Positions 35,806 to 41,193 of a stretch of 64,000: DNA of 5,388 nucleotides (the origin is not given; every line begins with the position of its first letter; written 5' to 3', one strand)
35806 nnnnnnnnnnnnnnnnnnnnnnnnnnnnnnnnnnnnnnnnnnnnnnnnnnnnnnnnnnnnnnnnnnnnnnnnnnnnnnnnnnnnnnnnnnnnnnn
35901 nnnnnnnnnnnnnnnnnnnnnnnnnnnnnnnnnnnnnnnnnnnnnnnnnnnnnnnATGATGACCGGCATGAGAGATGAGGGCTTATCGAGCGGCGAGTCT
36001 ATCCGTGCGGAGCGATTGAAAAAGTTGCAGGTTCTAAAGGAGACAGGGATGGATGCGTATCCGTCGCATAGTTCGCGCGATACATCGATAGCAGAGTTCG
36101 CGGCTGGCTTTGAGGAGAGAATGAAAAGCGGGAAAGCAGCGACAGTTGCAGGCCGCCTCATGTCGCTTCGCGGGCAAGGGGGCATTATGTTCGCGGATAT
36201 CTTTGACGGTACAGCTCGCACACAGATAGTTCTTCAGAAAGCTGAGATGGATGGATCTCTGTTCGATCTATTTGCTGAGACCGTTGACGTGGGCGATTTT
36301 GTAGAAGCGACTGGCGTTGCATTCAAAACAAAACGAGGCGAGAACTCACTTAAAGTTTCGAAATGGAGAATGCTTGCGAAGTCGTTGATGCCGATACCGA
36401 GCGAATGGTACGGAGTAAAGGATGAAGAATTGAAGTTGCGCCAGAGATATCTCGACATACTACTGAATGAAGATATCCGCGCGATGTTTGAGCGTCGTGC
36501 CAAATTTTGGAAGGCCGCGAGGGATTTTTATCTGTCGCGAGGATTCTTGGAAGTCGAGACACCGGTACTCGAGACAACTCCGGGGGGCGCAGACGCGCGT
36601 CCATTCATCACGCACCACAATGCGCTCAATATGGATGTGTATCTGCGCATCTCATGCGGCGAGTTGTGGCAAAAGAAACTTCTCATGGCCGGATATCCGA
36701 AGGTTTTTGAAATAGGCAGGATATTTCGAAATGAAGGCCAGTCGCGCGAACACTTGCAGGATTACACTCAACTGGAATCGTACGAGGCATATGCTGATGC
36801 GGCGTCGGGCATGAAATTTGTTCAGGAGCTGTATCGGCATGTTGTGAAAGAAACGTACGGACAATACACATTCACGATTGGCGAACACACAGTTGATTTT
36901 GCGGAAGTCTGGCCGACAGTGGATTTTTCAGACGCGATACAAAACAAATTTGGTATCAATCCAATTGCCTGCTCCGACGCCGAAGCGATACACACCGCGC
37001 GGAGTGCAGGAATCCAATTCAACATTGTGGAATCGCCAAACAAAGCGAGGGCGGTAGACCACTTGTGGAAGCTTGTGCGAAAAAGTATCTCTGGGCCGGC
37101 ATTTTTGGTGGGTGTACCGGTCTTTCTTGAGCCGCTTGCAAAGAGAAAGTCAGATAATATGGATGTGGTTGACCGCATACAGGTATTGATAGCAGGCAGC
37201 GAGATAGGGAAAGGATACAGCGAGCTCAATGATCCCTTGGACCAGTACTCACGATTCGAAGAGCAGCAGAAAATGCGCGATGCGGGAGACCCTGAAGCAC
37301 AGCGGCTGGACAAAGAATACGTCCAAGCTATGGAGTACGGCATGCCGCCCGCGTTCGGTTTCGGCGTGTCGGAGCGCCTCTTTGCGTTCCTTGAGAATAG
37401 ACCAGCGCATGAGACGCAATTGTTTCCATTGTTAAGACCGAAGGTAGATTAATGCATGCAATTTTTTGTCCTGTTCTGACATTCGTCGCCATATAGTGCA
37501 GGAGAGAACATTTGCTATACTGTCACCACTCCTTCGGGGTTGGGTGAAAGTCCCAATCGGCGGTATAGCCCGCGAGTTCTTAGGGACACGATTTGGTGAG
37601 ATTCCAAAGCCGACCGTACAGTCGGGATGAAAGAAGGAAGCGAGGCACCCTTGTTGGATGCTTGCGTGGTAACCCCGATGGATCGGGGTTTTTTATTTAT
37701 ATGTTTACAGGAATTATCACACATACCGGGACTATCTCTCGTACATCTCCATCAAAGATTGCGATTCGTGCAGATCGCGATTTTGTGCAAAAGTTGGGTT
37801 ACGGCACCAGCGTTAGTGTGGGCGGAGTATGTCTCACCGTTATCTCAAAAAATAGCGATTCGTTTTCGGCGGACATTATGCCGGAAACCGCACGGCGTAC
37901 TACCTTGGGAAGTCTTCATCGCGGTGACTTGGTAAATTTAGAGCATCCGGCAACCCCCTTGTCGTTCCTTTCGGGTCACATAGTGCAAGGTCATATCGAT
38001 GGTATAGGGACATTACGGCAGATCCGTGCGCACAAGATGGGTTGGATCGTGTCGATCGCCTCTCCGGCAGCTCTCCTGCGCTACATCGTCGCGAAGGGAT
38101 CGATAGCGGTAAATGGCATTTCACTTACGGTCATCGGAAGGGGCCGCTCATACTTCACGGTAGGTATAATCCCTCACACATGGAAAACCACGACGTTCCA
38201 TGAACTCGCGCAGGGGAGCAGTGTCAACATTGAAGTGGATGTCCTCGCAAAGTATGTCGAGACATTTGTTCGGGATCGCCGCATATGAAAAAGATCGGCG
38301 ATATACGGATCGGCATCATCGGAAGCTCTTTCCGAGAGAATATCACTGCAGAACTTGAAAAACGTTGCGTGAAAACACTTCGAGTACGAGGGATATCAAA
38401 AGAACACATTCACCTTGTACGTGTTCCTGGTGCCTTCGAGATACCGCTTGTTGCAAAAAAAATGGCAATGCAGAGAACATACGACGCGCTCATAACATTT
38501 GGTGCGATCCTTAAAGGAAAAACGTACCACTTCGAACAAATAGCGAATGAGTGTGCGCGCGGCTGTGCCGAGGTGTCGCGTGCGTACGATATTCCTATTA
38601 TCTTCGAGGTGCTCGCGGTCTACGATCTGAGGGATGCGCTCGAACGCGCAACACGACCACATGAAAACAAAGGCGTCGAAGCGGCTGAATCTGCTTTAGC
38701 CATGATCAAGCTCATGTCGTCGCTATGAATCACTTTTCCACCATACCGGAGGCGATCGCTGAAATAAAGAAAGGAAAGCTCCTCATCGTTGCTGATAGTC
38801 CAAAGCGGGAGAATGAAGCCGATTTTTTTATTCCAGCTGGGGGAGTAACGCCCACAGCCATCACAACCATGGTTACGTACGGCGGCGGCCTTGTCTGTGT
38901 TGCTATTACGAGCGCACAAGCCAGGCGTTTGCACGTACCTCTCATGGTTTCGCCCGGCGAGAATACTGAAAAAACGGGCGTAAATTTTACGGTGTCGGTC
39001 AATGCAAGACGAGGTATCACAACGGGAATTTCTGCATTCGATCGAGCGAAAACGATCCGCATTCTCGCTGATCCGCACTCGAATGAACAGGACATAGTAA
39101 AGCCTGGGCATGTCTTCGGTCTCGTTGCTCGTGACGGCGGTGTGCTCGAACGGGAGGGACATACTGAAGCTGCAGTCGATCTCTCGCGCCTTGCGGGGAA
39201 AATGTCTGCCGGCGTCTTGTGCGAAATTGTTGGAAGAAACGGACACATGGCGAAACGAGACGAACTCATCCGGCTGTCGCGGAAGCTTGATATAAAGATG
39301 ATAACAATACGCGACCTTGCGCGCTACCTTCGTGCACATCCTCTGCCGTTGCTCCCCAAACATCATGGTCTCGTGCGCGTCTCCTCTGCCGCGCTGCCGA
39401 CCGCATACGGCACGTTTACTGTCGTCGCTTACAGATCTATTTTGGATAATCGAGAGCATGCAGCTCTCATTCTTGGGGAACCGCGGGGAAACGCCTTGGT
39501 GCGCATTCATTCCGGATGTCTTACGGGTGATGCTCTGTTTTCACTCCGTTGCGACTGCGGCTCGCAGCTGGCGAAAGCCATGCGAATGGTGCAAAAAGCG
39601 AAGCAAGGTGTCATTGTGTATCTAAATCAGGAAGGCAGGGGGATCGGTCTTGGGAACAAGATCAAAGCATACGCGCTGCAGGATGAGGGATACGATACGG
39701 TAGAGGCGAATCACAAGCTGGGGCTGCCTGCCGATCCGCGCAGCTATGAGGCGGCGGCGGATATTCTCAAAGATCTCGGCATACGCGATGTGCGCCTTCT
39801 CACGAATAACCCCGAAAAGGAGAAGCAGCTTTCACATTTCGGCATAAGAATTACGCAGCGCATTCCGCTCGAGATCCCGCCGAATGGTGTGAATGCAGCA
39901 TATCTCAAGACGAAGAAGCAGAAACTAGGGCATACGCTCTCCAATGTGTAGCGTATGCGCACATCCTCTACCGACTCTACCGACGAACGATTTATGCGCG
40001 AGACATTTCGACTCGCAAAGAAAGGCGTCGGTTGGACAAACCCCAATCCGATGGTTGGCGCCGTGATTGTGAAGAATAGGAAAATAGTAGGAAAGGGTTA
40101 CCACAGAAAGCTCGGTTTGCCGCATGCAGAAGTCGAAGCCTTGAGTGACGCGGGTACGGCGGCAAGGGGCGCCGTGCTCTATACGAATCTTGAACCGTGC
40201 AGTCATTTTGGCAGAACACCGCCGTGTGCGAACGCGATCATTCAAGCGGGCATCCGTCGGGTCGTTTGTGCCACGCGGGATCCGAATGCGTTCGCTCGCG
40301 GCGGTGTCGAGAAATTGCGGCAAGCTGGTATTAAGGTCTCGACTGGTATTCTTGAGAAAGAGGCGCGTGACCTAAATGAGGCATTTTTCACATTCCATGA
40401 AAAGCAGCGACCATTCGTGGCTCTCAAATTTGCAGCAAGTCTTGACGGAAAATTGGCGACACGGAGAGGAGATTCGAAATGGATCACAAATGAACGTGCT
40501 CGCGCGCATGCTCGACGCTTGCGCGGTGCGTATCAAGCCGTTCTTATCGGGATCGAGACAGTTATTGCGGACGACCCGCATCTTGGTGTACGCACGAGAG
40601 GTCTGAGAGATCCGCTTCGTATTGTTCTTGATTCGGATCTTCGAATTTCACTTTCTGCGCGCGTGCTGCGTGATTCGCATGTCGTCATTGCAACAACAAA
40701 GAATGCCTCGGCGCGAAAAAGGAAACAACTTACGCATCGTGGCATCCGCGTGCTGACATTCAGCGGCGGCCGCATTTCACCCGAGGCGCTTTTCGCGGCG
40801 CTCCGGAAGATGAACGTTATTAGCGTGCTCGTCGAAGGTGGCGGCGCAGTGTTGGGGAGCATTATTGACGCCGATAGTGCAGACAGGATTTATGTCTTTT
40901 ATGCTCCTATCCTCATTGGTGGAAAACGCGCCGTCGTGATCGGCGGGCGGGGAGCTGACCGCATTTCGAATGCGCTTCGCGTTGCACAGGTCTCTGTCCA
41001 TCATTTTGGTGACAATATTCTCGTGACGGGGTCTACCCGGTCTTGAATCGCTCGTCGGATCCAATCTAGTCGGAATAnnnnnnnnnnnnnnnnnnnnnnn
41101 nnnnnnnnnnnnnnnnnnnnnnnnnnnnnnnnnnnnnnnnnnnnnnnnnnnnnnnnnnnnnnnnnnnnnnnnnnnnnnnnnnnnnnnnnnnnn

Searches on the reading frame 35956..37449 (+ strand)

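Call 70: search_protein_families(library=pfam, proteins=[window:35956-37449:+], max_evalue=0.0001)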
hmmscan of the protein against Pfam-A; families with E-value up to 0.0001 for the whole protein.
window:35956-37449:+ (498 aa): 2 families
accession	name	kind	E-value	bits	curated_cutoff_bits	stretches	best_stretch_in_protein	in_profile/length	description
PF00152.25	tRNA-synt_2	-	4.3e-59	200.5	25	1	156-491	1-305/308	tRNA synthetases class II (D, K and N)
PF01336.31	tRNA_anti-codon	-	1.4e-13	51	27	1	63-140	2-75/75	OB-fold nucleic acid binding domain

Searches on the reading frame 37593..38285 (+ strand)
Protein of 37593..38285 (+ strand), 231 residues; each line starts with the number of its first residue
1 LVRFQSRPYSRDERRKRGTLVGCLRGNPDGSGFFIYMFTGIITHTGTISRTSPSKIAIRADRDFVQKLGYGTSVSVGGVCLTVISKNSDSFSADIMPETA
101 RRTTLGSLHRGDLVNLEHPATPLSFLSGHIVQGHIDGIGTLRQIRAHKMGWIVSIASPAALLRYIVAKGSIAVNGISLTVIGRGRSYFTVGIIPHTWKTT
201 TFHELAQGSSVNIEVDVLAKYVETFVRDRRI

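Call 70: search_protein_families(library=pfam, proteins=[window:37593-38285:+], max_evalue=0.0001)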
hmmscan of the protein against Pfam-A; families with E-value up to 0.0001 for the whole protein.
window:37593-38285:+ (231 aa): 1 family
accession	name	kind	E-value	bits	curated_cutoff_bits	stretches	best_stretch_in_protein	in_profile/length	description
PF00677.23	Lum_binding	-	8.7e-48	160.7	27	2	132-216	1-86/86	Lumazine binding domain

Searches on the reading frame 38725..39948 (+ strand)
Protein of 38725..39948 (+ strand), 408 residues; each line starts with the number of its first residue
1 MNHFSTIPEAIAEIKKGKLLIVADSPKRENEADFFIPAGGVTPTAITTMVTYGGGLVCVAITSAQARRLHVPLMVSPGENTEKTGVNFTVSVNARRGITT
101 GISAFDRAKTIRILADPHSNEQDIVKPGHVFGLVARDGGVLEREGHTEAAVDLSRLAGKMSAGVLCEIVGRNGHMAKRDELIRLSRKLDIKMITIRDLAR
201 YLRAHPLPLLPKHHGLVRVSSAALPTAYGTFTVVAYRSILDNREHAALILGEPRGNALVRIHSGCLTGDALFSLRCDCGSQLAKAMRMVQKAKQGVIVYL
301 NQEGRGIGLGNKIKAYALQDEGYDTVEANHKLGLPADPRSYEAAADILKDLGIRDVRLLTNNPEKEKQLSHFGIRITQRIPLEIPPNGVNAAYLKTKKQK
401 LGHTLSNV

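Call 70: search_protein_families(library=pfam, proteins=[window:38725-39948:+], max_evalue=0.0001)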
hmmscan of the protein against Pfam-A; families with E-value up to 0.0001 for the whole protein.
window:38725-39948:+ (408 aa): 2 families
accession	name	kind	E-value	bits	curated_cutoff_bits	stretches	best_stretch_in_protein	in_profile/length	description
PF00926.24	DHBP_synthase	-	8.5e-72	241.1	26.4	1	9-201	2-191/191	3,4-dihydroxy-2-butanone 4-phosphate synthase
PF00925.25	GTP_cyclohydro2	-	6.7e-67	224.6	23.3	1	219-381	3-165/165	GTP cyclohydrolase II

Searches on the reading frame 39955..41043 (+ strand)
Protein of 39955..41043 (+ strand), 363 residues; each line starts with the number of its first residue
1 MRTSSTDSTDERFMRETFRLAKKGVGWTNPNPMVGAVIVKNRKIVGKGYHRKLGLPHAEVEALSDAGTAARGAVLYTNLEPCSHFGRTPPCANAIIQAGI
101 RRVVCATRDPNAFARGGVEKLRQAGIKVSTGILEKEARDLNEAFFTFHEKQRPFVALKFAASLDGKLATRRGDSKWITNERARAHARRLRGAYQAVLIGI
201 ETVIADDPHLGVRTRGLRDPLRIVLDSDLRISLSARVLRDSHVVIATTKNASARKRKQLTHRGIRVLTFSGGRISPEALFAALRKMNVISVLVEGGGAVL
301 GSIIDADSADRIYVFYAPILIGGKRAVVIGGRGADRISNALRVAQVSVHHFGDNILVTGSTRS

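Call 70: search_protein_families(library=pfam, proteins=[window:39955-41043:+], max_evalue=0.0001)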
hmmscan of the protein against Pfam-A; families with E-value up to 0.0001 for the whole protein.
window:39955-41043:+ (363 aa): 4 families
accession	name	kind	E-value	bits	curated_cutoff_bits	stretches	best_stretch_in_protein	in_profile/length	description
PF01872.23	RibD_C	-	9.1e-46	156.6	24.1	1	153-356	1-196/197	RibD C-terminal domain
PF00383.29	dCMP_cyt_deam_1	-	6.8e-21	74.5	25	1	8-106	2-101/102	Cytidine and deoxycytidylate deaminase zinc-binding region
PF14437.12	MafB19-deam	-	7.2e-14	52.3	27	1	10-122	3-117/142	MafB19-like deaminase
PF18785.7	Inv-AAD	-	2.6e-05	24.5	26.5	0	71-130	52-116/129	Invertebrate-AID/APOBEC-deaminase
